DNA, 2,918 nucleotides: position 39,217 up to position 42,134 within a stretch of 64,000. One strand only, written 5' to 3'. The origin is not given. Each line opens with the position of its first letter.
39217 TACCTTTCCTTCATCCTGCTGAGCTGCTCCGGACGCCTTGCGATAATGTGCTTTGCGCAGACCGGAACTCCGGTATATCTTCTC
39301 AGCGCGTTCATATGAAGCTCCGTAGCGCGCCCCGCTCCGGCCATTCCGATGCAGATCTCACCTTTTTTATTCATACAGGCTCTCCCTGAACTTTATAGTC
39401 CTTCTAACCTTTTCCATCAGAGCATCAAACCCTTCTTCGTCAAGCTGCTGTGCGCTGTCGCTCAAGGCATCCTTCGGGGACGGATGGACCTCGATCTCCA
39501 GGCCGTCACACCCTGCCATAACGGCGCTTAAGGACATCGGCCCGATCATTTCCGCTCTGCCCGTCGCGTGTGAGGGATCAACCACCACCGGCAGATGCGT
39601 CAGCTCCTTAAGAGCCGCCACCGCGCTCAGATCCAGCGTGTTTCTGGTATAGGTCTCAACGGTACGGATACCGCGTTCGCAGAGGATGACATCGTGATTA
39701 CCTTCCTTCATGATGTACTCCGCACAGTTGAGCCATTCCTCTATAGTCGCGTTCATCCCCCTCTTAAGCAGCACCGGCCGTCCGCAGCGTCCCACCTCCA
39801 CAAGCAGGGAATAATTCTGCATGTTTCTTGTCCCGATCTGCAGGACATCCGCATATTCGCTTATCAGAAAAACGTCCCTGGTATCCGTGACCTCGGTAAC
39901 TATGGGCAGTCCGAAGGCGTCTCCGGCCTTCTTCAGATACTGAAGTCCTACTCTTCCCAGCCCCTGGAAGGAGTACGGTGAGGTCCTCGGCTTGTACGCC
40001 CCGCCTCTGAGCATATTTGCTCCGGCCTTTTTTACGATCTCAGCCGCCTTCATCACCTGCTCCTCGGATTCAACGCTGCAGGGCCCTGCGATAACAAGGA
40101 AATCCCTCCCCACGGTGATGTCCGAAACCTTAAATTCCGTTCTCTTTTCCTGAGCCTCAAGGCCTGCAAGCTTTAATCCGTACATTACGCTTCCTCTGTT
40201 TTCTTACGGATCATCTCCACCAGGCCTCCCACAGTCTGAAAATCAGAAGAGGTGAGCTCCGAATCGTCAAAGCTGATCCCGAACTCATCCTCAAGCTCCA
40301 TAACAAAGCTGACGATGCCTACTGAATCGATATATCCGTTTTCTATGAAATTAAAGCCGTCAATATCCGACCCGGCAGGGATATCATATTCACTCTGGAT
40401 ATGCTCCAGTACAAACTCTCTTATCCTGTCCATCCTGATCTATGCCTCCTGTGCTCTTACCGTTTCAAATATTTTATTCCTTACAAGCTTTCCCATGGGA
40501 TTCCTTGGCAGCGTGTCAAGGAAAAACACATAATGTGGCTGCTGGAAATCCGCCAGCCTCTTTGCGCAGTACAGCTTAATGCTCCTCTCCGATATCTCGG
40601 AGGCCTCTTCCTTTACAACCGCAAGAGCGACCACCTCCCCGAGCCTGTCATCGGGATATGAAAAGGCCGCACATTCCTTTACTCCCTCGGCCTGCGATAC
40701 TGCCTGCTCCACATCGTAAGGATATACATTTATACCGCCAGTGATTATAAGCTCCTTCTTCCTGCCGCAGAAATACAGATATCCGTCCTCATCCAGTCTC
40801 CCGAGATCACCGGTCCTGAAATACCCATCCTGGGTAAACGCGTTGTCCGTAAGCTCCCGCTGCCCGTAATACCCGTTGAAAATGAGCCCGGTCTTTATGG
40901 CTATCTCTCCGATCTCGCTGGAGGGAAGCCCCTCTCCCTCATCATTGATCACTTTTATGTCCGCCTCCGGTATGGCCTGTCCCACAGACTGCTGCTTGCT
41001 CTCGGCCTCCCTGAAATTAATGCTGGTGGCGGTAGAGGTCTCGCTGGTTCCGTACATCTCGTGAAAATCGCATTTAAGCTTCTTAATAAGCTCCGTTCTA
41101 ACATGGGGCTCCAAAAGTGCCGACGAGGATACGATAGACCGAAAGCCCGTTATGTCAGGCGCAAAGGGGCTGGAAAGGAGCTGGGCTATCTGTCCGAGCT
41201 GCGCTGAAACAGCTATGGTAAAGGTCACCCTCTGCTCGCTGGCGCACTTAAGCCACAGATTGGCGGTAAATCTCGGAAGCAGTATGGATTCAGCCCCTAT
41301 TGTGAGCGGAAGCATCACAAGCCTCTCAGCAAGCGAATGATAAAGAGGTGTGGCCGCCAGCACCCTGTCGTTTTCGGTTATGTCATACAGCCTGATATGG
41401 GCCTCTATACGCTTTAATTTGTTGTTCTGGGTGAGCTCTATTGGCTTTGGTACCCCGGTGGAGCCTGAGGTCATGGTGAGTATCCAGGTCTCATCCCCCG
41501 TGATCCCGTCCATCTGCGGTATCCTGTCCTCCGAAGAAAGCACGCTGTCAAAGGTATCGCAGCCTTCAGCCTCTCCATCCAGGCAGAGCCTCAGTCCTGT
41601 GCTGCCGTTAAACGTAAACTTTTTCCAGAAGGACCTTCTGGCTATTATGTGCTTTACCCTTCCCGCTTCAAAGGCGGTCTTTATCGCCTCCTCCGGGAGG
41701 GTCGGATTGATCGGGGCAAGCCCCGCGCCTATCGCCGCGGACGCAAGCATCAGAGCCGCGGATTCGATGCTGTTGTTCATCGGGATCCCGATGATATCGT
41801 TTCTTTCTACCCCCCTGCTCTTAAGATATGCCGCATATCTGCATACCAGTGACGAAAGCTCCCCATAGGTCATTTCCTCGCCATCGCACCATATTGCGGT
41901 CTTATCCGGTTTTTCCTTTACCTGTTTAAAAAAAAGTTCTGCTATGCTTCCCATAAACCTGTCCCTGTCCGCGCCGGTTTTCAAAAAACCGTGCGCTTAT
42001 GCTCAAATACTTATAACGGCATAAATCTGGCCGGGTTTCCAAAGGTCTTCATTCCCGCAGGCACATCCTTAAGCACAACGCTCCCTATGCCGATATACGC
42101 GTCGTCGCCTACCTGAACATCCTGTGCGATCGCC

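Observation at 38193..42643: Carrier-protein acylation cassette plus a DAHP-synthase homolog embedded in the nonulosonic-acid cluster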

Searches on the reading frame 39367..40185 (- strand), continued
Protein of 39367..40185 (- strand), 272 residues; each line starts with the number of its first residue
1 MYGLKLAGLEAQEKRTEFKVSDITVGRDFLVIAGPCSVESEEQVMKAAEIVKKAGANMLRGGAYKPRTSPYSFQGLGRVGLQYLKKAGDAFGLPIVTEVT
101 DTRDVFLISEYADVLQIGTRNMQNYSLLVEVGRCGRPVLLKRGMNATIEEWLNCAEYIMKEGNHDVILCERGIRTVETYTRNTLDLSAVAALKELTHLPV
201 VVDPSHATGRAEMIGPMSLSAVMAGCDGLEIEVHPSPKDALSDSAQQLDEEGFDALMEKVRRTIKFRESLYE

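Call 33: search_protein_families(library=ncbifam, proteins=[L090:10813-11874:+, L090:14832-15689:-, L090:7318-8499:-, L090:11871-12983:+, L090:8568-10001:+], max_evalue=0.00001)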
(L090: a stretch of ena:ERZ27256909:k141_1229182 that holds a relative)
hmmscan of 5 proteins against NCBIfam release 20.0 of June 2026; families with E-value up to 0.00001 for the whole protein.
L090:10813-11874:+ (353 aa): 10 families
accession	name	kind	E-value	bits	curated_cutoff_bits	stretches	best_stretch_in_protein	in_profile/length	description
TIGR01357.1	aroB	equivalog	1.1e-107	360.2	305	1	12-342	1-339/344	3-dehydroquinate synthase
TIGR04425.1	P_lya_rel_AroB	hypoth_equivalog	7.1e-70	235.7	400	1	7-338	3-332/348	AroB-related putative sugar phosphate phospholyase (cyclizing)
NF010627.0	PRK14021.1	equivalog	8.9e-64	215.8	565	1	9-349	186-540/542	bifunctional shikimate kinase/3-dehydroquinate synthase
NF010556.0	PRK13951.1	equivalog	2.1e-50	172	560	1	35-317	186-461/492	bifunctional shikimate kinase AroK/3-dehydroquinate synthase AroB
NF004852.0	PRK06203.1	equivalog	7.5e-47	160.1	333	1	62-295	88-329/407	3-dehydroquinate synthase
NF002022.0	PRK00843.1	equivalog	9.9e-22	77.4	413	1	13-207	13-196/350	NAD(P)-dependent glycerol-1-phosphate dehydrogenase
NF006941.0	PRK09423.1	subfamily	5.7e-11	41.8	336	1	6-184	5-172/367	glycerol dehydrogenase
NF053832.1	GlycoaldRedHalo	equivalog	1.8e-07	30.6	550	1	15-185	12-173/363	glycolaldehyde reductase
NF041822.1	daptide_DH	equivalog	9.6e-07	28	300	0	119-185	103-168/363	daptide-type RiPP biosynthesis dehydogenase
NF047954.1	PrpdilGlycDhGldA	equivalog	1.9e-06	27.3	700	1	14-183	11-171/365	bifunctional L-1,2-propanediol dehydrogenase/glycerol dehydrogenase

L090:14832-15689:- (285 aa): 17 families
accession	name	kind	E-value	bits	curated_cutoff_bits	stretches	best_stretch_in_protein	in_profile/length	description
NF001313.0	PRK00258.2-1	equivalog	2.1e-60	204.7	431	1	6-278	8-286/290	shikimate dehydrogenase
NF001319.0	PRK00258.3-3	equivalog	5e-60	202.9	252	1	4-280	3-272/279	shikimate dehydrogenase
TIGR00507.1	aroE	equivalog_domain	1.3e-59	201.6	200.2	1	10-280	3-267/270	shikimate dehydrogenase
NF009200.0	PRK12548.1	subfamily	1e-53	182.6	432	1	5-276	7-285/289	shikimate dehydrogenase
NF001315.0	PRK00258.2-4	equivalog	6.2e-51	173.3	413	1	1-280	1-281/284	shikimate dehydrogenase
NF001322.0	PRK00258.3-6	equivalog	2.7e-50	171.2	285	1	9-279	7-264/272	shikimate dehydrogenase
NF001314.0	PRK00258.2-2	equivalog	7.1e-48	163.1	248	1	6-280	6-286/290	shikimate dehydrogenase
NF009201.0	PRK12549.1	subfamily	5.7e-47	160.2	235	1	8-281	8-283/286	shikimate dehydrogenase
NF009390.0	PRK12749.1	equivalog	3.9e-46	157.7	349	1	7-276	7-282/288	quinate/shikimate dehydrogenase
NF001312.0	PRK00258.1-4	equivalog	1.1e-41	143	295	1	7-272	9-271/285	shikimate dehydrogenase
NF001310.0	PRK00258.1-2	equivalog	4.9e-39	134.1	221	1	11-278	6-272/279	shikimate dehydrogenase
NF001311.0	PRK00258.1-3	equivalog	1.8e-38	132.4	235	1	11-281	9-272/279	shikimate dehydrogenase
TIGR01809.1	Shik-DH-AROM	equivalog_domain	1.9e-34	119.1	196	1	5-275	3-279/282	shikimate dehydrogenase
NF001316.0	PRK00258.2-5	equivalog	1.8e-32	112.7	247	1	9-275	3-254/263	shikimate dehydrogenase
NF009202.0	PRK12550.1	equivalog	4.2e-29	101.6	306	1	20-271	21-260/272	shikimate 5-dehydrogenase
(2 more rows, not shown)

L090:7318-8499:- (393 aa): 18 families
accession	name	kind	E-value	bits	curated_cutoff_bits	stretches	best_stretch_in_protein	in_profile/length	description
TIGR01369.1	CPSaseII_lrg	equivalog_domain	6.2e-18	63.8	1027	1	99-305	665-869/1052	carbamoyl-phosphate synthase (glutamine-hydrolyzing) large subunit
NF003671.0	PRK05294.1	equivalog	5.9e-15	54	599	1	101-275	664-838/1058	carbamoyl-phosphate synthase large subunit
TIGR00877.1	purD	equivalog_domain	1.3e-11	44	288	1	49-203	49-209/425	phosphoribosylamine--glycine ligase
NF006766.0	PRK09288.1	equivalog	8.6e-11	41.2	339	1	15-185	26-198/396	formate-dependent phosphoribosylglycinamide formyltransferase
NF002563.0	PRK02186.1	subfamily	5e-10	38.3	625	1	49-306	54-308/890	argininosuccinate lyase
TIGR01142.1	purT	equivalog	1.5e-09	37.2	502.15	1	15-185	13-185/380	phosphoribosylglycinamide formyltransferase 2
NF005543.0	PRK07206.1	subfamily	4.4e-09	35.5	302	1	52-390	58-408/416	hypothetical protein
TIGR01205.1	D_ala_D_alaTIGR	subfamily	5.8e-09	35.4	245.65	1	95-270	98-281/318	D-alanine--D-alanine ligase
NF002526.0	PRK01966.1-2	equivalog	1.3e-08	34.1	449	1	122-294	161-338/362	D-alanine--D-alanine ligase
NF053643.1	Ddl_archaea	equivalog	6.5e-07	28.6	500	1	98-303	101-298/367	putative pseudomurein biosynthesis ATP-grasp protein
TIGR02068.2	cya_phycin_syn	equivalog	7.1e-07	27.6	850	1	101-190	211-299/862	cyanophycin synthetase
TIGR03909.1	pyrrolys_PylC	equivalog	1e-06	27.8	248.3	1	20-190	18-172/374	3-methylornithine--L-lysine ligase PylC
NF002378.0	PRK01372.1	subfamily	1.1e-06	27.6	243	1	97-245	94-242/305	D-alanine--D-alanine ligase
NF004675.0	PRK06019.1-1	equivalog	1.3e-06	27.5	375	1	16-268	24-267/375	5-(carboxyamino)imidazole ribonucleotide synthase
TIGR01161.1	purK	equivalog_domain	1.6e-06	27.7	318.4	1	7-185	6-178/362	5-(carboxyamino)imidazole ribonucleotide synthase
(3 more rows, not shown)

L090:11871-12983:+ (370 aa): 7 families
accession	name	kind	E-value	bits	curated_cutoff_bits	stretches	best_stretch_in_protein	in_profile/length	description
TIGR04380.1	myo_inos_iolG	equivalog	2.1e-22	79.4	355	1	3-100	1-97/330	inositol 2-dehydrogenase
NF052479.1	LevoglcsnDh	equivalog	1.1e-18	67.2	650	1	1-301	1-304/386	levoglucosan dehydrogenase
NF040723.1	UDP-GlcNAcDh_Arch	equivalog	7.9e-16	58.4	450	1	5-119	2-108/302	UDP-N-acetylglucosamine 3-dehydrogenase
NF052679.1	InsChiInosDhIolG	equivalog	8.2e-07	28.3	540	0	4-102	3-101/343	bifunctional inositol 2-dehydrogenase/D-chiro-inositol 1-dehydrogenase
NF007574.0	PRK10206.1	equivalog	1.5e-06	27.5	352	1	4-103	3-101/345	oxidoreductase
NF058563.1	BT_2159_fam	equivalog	2.9e-06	26.5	650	1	4-102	1-97/350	disaccharide 3-dehydrogenase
NF008607.0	PRK11579.1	subfamily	4.9e-06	25.8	330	1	50-101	41-98/346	oxidoreductase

L090:8568-10001:+ (477 aa): 106 families (the best 25 are shown)
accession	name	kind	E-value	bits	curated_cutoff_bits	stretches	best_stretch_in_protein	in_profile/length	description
NF004837.0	PRK06187.1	subfamily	2.2e-82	277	476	2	106-470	147-525/531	long-chain-fatty-acid--CoA ligase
TIGR01923.1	menE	equivalog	4.8e-65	220.1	330.15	1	34-462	2-441/442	o-succinylbenzoate--CoA ligase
NF002966.0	PRK03640.1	equivalog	1.4e-63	215.2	556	1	12-466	8-479/483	o-succinylbenzoate--CoA ligase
NF005307.0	PRK06839.1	equivalog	2.2e-63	214.6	748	2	101-465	120-491/496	o-succinylbenzoate--CoA ligase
NF006182.0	PRK08316.1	subfamily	1.9e-61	208.1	663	2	115-466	157-516/523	fatty acyl-CoA synthetase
NF052269.1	Staph_lig_FadD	equivalog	4.2e-57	193.6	650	1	118-467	139-493/499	long-chain-fatty-acid--CoA ligase FadD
NF004511.1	PRK05852.1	equivalog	2e-56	191.7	650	2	125-465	152-502/505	FadD7 family fatty acid--CoA ligase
NF005797.0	PRK07638.1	equivalog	3.2e-56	190.9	518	1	12-471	7-482/487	acyl-CoA synthetase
NF009233.0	PRK12583.1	subfamily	2.6e-55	187.9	832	2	124-469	196-552/558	fatty acid CoA ligase family protein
NF005702.0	PRK07514.1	subfamily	3.1e-55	187.5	558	1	126-465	154-498/506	malonyl-CoA synthase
NF009071.0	PRK12406.1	subfamily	8.2e-53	179.6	701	1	130-469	156-504/510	acyl-CoA synthetase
NF004758.0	PRK06087.1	equivalog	8.2e-53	179.6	736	1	102-470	167-538/548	medium-chain fatty-acid--CoA ligase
NF004114.0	PRK05605.1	equivalog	2.6e-52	177.9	766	1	121-471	213-573/575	long-chain-fatty-acid--CoA ligase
NF006181.0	PRK08314.1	subfamily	9e-51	172.8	705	2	128-466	203-553/563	long-chain-fatty-acid--CoA ligase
NF004822.0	PRK06178.1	equivalog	1.9e-50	172.1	782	2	123-467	207-567/571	acyl-CoA synthetase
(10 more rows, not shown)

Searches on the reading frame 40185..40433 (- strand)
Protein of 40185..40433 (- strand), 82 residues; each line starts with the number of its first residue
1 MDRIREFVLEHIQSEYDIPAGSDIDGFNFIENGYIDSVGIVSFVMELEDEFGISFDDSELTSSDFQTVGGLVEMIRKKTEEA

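Call 4: search_protein_families(library=pfam, proteins=[window:40185-40433:-])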
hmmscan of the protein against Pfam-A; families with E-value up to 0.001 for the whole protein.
window:40185-40433:- (82 aa): 1 family
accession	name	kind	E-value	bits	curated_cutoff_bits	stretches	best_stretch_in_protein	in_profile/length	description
PF00550.31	PP-binding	-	7.7e-07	29.7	20.8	1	8-75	3-67/67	Phosphopantetheine attachment site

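Call 6: search_protein_families(library=ncbifam, proteins=[window:40185-40433:-], max_evalue=0.00001)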
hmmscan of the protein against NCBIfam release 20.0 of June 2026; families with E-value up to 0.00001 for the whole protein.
window:40185-40433:- (82 aa): 9 families
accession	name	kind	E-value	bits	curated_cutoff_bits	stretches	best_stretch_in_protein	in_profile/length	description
NF002150.0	PRK00982.1-4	subfamily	9.7e-09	35.4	66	1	8-79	10-79/80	acyl carrier protein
NF002148.0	PRK00982.1-2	subfamily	7.7e-08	32.1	71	1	28-79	29-78/79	acyl carrier protein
NF058660.1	cispen_ACP_AmcB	equivalog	9.6e-08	32.1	80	1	35-79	35-79/80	cispentacin biosynthesis acyl carrier protein AmcB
NF003464.0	PRK05087.1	equivalog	4.9e-07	29.7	68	1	24-77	23-76/78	D-alanine--poly(phosphoribitol) ligase subunit DltC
NF005798.0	PRK07639.1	equivalog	6.7e-07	29.7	100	1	31-79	34-82/91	petrobactin biosynthesis protein AsbD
NF002151.0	PRK00982.1-5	equivalog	7e-07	29.3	92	1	2-79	6-77/78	acyl carrier protein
TIGR00517.1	acyl_carrier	equivalog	8.1e-07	28.8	70.45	1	12-78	12-76/77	acyl carrier protein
NF002147.0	PRK00982.1-1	equivalog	5.9e-06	26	84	1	28-80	32-82/83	acyl carrier protein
NF006031.0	PRK08172.1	equivalog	9.2e-06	26.2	76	1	28-80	29-79/82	acyl carrier protein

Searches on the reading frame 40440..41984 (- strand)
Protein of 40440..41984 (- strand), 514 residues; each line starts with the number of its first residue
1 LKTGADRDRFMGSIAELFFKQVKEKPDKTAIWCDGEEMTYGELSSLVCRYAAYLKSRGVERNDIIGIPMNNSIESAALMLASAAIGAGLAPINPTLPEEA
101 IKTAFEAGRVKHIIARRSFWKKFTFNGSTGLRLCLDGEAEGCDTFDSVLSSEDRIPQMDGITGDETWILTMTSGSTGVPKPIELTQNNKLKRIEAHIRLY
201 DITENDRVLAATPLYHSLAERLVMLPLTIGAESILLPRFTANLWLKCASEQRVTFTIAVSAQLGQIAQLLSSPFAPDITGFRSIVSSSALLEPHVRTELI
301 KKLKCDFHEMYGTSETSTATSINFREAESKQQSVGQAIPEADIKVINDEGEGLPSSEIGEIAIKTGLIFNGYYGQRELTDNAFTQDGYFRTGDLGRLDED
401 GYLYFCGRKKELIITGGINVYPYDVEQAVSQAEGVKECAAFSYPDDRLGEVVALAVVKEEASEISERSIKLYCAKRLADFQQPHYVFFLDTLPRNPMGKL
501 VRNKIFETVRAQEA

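Call 4: search_protein_families(library=pfam, proteins=[window:40440-41984:-])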
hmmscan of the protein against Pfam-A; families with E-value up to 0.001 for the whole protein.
window:40440-41984:- (514 aa): 2 families
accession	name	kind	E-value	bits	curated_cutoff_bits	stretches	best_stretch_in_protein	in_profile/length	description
PF00501.34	AMP-binding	-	1.3e-64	218.9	29.9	1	18-373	1-384/384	AMP-binding enzyme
PF13193.12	AMP-binding_C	-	1.4e-11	45.5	24.5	1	425-499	2-76/76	AMP-binding enzyme C-terminal domain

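Call 6: search_protein_families(library=ncbifam, proteins=[window:40440-41984:-], max_evalue=0.00001)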
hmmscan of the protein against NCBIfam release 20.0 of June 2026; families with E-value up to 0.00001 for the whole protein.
window:40440-41984:- (514 aa): 106 families (the best 25 are shown)
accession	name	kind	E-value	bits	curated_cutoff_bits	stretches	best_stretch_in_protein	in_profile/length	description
NF004837.0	PRK06187.1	subfamily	2.2e-99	333.1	476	1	12-512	8-525/531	long-chain-fatty-acid--CoA ligase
NF006182.0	PRK08316.1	subfamily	3e-78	263.6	663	1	13-508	12-516/523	fatty acyl-CoA synthetase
NF005702.0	PRK07514.1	subfamily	3.7e-74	249.9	558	1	16-508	7-499/506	malonyl-CoA synthase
NF005307.0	PRK06839.1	equivalog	2.2e-72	244.3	748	1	14-510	4-494/496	o-succinylbenzoate--CoA ligase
NF052269.1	Staph_lig_FadD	equivalog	4e-72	243.1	650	1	34-512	24-496/499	long-chain-fatty-acid--CoA ligase FadD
NF004114.0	PRK05605.1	equivalog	9.5e-71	238.8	766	2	135-512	188-572/575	long-chain-fatty-acid--CoA ligase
NF002966.0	PRK03640.1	equivalog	3.2e-69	233.8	556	1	18-509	8-480/483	o-succinylbenzoate--CoA ligase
TIGR01923.1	menE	equivalog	3.6e-69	233.7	330.15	1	39-505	1-442/442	o-succinylbenzoate--CoA ligase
NF009071.0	PRK12406.1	subfamily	4.5e-69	233.2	701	1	159-508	148-501/510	acyl-CoA synthetase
TIGR03098.1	ligase_PEP_1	hypoth_equivalog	9.1e-69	232.3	592.35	1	14-505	2-514/517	acyl-CoA ligase (AMP-forming), exosortase A system-associated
NF009233.0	PRK12583.1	subfamily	3.8e-68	230.3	832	2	158-507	195-548/558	fatty acid CoA ligase family protein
NF005714.0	PRK07529.1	subfamily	1.2e-66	225.4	632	2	152-504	206-571/640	acyl-CoA synthetase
NF005463.0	PRK07059.1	subfamily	8.8e-66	222.5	869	2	157-505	197-552/557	long-chain-fatty-acid--CoA ligase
NF004511.1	PRK05852.1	equivalog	2.1e-65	221.3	650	1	14-507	1-502/505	FadD7 family fatty acid--CoA ligase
NF006181.0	PRK08314.1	subfamily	9.8e-65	218.8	705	2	142-509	183-554/563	long-chain-fatty-acid--CoA ligase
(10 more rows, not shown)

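Call 16: search_solved_structures(query=window:40440-41984:-, max_evalue=1e-30)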
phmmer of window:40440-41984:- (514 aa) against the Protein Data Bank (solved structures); distinct sequences matched with E-value up to 1e-30: 56.
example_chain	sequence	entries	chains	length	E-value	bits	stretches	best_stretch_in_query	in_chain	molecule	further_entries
3r44_A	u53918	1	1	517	5.4e-57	196.7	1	37-507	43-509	fatty acyl CoA synthetase FADD13 (FATTY-ACYL-CoA SYNTHETASE)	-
4gxq_A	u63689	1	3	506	5e-54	187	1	23-509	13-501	Malonyl CoA synthetase, Benzoate-CoA ligase Chimeric protein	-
4fuq_A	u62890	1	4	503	5.1e-54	186.9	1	23-509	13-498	Malonyl CoA synthetase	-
4fut_A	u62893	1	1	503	3.5e-53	184.2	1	23-509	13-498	Malonyl CoA synthetase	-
4gxr_A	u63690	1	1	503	1.6e-51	178.7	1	23-509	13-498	Malonyl CoA synthetase, Benzoate-CoA ligase Chimeric protein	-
3a9u_A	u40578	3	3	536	6.8e-50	173.3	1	33-507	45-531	4-coumarate--CoA ligase | 4-coumarate:CoA ligase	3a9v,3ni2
6qjz_A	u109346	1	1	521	8e-48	166.5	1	168-507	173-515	oxalyl CoA-synthetase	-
8weu_A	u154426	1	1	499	8.8e-48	166.4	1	21-505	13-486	Fatty-acyl-CoA synthase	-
8wev_A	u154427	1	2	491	9.2e-48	166.3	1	21-505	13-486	Feruloyl-CoA Synthetase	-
5ie0_A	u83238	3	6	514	4e-47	164.2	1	17-504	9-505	Oxalate--CoA ligase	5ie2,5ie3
5bsw_A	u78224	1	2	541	4.9e-46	160.6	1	38-505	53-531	4-coumarate--CoA ligase 2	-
5bsm_A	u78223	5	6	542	8.2e-46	159.9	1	38-505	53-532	4-coumarate--CoA ligase 2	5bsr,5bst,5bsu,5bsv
5u95_A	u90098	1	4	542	9.1e-46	159.7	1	38-505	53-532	4-coumarate--CoA ligase 2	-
7kyd_A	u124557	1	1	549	2.9e-44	154.8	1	20-512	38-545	Long-chain fatty-acyl-CoA synthetase CG6178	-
6k4c_A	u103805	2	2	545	4e-44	154.3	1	35-512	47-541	Ancestral luciferase AncLamp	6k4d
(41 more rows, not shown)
